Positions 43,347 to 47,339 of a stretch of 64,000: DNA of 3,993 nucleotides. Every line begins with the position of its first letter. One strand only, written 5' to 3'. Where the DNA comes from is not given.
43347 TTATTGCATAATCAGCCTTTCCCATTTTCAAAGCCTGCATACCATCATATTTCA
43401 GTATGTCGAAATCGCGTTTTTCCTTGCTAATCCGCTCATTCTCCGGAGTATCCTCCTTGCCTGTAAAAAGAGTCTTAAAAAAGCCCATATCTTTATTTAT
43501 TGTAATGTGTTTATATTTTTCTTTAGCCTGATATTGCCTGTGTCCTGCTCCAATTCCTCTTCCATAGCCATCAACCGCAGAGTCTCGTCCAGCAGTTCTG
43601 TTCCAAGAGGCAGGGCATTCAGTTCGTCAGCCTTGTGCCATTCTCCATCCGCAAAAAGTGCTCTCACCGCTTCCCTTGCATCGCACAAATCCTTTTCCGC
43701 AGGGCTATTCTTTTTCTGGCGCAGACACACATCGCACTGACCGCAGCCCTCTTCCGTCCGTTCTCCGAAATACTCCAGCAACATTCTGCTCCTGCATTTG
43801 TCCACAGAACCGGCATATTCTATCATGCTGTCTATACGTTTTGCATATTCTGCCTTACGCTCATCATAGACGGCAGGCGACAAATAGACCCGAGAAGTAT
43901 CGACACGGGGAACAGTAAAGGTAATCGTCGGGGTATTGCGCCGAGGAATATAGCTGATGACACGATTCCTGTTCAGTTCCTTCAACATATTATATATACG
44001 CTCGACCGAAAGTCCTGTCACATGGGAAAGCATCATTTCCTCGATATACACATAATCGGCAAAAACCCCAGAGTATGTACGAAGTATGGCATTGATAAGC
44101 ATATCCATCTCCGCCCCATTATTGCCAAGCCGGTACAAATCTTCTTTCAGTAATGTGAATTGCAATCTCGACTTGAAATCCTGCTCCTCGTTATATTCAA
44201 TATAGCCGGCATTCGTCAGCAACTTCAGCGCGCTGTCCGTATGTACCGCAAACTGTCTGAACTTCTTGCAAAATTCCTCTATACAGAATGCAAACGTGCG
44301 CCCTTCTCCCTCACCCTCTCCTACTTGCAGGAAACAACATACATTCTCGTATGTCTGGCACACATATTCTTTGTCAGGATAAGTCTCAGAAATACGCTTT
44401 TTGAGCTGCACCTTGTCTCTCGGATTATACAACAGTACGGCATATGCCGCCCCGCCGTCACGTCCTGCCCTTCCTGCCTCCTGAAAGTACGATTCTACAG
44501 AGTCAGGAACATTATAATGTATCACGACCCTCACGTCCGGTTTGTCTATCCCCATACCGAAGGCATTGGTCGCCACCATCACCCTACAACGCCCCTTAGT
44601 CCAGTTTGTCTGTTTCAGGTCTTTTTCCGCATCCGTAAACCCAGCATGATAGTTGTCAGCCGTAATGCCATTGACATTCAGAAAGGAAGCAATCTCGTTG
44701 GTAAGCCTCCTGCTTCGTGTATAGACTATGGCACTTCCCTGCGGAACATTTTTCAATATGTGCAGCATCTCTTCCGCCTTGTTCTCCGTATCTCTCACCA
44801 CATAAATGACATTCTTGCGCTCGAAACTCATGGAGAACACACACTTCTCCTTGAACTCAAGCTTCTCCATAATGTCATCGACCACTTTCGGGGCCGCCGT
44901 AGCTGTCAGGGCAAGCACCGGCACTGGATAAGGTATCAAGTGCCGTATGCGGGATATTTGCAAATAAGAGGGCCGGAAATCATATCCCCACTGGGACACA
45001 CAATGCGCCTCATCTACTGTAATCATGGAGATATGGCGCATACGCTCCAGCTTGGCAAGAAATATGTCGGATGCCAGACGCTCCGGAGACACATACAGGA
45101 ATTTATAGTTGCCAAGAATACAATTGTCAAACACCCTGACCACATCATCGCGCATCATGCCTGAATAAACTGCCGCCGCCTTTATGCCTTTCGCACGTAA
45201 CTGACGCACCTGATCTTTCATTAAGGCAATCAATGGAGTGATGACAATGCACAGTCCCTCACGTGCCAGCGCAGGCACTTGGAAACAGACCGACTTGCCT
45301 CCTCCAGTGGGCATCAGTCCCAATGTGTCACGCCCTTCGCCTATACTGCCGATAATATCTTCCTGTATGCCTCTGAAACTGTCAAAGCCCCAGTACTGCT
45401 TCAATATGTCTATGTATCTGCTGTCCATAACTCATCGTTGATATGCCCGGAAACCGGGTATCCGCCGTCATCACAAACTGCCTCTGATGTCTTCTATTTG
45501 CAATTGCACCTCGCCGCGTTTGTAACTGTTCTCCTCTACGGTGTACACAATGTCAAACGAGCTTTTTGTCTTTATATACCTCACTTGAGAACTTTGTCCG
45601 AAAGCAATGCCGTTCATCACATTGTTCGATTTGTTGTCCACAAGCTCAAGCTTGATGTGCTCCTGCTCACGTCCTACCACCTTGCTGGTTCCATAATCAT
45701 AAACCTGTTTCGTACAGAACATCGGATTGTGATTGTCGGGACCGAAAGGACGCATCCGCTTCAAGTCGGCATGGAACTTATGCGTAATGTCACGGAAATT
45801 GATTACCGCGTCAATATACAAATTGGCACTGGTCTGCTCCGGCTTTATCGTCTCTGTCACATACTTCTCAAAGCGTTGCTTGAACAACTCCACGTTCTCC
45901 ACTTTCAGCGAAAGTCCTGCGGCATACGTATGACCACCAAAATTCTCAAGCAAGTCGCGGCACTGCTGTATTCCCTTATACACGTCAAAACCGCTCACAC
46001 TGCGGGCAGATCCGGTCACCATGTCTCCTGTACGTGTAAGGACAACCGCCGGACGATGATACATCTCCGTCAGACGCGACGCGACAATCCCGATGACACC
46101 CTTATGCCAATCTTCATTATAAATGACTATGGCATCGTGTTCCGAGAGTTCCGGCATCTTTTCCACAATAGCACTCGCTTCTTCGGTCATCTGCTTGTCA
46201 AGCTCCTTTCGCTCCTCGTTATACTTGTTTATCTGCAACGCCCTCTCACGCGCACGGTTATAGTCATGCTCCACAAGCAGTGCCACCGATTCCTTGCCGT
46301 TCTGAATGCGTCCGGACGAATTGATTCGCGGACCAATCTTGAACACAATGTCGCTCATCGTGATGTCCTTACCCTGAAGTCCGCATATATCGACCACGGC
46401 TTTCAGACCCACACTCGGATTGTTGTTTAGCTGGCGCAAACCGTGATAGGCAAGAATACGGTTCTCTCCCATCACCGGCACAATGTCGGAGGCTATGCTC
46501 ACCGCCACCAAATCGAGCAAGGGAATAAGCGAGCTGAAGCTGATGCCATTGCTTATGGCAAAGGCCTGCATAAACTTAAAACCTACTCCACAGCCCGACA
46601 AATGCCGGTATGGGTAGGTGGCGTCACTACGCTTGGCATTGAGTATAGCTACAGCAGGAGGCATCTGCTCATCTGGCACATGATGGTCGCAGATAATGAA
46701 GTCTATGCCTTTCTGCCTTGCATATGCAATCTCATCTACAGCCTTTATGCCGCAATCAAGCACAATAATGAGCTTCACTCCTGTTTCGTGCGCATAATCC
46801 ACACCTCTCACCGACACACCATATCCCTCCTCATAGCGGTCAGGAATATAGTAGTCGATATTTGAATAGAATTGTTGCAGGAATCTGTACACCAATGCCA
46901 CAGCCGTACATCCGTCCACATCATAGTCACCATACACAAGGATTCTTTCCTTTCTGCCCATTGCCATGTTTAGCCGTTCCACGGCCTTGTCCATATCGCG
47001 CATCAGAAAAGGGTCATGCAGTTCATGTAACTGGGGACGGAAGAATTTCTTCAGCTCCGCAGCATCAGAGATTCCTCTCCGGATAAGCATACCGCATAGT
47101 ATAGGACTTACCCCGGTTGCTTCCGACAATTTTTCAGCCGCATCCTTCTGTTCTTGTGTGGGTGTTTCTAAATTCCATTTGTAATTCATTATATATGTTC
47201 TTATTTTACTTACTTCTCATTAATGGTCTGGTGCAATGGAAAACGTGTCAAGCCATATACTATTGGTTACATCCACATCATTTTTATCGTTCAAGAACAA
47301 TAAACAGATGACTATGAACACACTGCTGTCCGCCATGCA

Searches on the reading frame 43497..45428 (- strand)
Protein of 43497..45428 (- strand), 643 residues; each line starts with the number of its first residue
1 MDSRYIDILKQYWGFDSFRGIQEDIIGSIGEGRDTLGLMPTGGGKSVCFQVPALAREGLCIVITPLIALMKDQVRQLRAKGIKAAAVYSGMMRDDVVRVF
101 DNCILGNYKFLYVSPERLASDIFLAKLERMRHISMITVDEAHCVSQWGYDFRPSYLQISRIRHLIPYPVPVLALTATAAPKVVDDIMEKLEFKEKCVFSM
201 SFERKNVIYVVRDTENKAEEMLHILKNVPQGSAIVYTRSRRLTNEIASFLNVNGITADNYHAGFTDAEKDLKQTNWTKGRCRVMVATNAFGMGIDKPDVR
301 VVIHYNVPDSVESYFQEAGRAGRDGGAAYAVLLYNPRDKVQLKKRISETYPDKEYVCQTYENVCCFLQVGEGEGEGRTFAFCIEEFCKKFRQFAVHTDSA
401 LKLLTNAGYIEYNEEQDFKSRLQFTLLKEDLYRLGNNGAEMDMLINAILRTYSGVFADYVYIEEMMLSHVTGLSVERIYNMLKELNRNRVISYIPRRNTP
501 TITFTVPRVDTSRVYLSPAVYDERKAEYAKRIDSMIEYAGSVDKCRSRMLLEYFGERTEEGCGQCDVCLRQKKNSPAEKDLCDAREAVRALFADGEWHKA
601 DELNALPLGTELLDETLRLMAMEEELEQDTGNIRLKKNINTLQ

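Call 98: search_protein_families(library=pfam, proteins=[window:43497-45428:-])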
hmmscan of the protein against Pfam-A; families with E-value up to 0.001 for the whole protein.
window:43497-45428:- (643 aa): 3 families
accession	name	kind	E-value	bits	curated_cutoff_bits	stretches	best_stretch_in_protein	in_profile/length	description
PF00270.35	DEAD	-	2e-28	99.7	26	1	21-185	3-166/167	DEAD/DEAH box helicase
PF00271.37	Helicase_C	-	5e-24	85.1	23.5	1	217-325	2-110/110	Helicase conserved C-terminal domain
PF16124.10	RecQ_Zn_bind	-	1.6e-12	48.4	25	1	523-569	19-66/66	RecQ zinc-binding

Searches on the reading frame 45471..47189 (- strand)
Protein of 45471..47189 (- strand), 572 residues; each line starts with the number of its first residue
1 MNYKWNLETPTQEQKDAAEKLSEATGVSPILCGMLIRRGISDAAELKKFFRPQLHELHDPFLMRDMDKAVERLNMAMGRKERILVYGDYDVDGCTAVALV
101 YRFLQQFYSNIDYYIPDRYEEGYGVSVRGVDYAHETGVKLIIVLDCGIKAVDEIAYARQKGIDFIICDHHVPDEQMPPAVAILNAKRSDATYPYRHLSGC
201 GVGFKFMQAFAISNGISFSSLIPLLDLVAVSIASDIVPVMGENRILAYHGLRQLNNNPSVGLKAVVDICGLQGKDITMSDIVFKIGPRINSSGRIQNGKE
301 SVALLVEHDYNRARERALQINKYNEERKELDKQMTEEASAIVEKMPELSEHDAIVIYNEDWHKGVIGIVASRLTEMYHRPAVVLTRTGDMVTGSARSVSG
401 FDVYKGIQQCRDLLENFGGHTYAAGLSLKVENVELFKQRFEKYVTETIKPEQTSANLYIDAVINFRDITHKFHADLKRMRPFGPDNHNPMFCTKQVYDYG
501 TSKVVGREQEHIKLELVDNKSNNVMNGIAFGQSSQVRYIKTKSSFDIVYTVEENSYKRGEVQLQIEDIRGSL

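Call 98: search_protein_families(library=pfam, proteins=[window:45471-47189:-])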
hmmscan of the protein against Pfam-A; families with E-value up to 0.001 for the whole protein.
window:45471-47189:- (572 aa): 3 families
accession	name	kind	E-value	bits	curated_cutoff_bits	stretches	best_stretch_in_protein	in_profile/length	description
PF01368.27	DHH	-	4e-27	95.4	28.1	1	82-212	1-104/125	DHH family, N-terminal domain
PF17768.7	RecJ_OB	-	3.7e-24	85.3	27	1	459-567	1-107/107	RecJ OB domain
PF02272.25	DHHA1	-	1.5e-17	64.3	25.9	1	354-445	5-101/102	DHHA1 domain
